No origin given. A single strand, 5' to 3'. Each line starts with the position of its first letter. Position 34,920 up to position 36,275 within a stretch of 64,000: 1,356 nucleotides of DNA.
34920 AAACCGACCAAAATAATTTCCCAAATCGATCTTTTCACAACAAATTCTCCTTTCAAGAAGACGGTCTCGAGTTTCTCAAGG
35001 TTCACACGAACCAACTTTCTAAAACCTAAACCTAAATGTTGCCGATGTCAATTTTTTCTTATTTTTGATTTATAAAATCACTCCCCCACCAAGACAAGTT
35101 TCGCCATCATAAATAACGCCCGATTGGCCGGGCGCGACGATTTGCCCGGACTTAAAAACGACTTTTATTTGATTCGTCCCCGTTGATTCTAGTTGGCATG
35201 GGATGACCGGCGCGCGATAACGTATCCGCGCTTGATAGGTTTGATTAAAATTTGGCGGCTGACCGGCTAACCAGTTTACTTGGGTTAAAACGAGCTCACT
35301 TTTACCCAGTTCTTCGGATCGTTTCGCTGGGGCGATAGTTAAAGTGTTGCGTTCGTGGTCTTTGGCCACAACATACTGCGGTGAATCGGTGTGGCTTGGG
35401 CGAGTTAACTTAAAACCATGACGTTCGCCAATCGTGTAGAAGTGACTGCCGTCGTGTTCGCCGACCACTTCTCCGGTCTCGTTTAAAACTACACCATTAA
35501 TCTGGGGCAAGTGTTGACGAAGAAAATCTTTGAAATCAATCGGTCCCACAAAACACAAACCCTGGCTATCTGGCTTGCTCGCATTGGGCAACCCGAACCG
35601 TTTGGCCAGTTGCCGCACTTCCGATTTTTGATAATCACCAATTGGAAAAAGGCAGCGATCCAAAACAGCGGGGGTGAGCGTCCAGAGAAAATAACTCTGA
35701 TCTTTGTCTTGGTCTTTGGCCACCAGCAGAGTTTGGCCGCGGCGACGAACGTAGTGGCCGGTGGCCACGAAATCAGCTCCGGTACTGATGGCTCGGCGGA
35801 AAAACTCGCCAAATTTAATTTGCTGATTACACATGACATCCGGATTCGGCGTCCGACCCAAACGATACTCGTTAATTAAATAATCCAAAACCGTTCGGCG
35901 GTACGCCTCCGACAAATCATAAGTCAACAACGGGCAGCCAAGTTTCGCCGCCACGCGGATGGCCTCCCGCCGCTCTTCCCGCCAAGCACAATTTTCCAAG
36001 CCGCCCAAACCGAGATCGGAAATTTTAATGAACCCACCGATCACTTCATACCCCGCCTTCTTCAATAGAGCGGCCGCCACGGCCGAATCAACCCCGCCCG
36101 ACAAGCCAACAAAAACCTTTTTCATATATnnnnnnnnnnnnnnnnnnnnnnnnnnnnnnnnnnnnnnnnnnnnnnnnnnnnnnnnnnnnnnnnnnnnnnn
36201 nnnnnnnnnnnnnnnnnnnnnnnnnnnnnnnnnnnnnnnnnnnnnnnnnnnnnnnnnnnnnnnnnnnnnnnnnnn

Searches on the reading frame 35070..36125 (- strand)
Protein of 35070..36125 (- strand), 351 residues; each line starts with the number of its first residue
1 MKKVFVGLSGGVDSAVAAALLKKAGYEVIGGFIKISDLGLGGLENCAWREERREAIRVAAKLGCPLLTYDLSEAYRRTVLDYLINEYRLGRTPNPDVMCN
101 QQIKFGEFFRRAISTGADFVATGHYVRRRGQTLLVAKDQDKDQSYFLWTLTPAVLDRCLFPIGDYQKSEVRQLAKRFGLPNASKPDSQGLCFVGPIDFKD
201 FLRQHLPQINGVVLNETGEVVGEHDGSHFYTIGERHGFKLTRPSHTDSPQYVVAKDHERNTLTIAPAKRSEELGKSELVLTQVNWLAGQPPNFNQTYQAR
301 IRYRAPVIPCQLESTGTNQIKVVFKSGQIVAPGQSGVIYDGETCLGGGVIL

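Call 11: search_protein_families(library=pfam, proteins=[window:35070-36125:-], max_evalue=0.001)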
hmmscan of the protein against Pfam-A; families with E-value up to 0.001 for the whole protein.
window:35070-36125:- (351 aa): 4 families
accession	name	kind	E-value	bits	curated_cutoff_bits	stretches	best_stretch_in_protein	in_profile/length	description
PF03054.22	tRNA_Me_trans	-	3.2e-67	226.6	20.6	1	2-194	1-201/202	tRNA methyl transferase HUP domain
PF20259.3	tRNA_Me_trans_M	-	3.7e-19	68.5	27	1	199-265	1-65/66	tRNA methyl transferase PRC-barrel domain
PF20258.4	tRNA_Me_trans_C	-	9.3e-19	68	20.6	1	276-350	2-77/77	Aminomethyltransferase beta-barrel domain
PF02540.23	NAD_synthase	-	7e-09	35.6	21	1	2-76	19-86/242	NAD synthase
